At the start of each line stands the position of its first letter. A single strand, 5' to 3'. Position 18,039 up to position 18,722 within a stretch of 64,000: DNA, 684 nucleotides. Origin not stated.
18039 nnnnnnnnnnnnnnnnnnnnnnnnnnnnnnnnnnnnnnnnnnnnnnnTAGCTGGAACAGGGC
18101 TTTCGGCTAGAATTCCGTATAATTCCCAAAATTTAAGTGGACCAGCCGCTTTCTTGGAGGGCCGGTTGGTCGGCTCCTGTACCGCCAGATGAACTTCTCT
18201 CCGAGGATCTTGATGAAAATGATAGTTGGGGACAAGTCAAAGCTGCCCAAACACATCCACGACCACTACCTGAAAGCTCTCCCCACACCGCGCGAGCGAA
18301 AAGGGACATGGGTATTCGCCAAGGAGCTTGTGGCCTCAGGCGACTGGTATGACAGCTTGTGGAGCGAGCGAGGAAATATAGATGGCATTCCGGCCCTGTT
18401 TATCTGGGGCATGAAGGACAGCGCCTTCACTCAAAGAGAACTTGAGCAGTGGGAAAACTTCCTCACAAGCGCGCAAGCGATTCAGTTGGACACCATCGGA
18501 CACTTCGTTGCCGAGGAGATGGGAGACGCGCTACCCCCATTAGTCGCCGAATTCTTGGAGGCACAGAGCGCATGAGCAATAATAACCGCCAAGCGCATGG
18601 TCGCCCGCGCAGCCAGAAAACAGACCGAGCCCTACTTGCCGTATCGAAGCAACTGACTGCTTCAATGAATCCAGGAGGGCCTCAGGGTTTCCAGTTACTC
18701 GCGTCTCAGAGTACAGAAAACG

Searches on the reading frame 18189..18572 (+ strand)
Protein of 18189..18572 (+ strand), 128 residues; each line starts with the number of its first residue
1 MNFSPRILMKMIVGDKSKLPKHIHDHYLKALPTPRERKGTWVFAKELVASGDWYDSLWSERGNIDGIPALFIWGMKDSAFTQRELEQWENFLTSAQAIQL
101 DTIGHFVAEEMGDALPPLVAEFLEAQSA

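Call 6: search_protein_families(library=pfam, max_evalue=0.01, proteins=[window:18189-18572:+])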
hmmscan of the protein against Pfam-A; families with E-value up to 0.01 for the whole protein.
seq(128 aa): 1 family
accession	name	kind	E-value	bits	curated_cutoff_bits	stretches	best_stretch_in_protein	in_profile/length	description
PF00561.26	Abhydrolase_1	-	2.7e-05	24.4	25.8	1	52-109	185-242/245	alpha/beta hydrolase fold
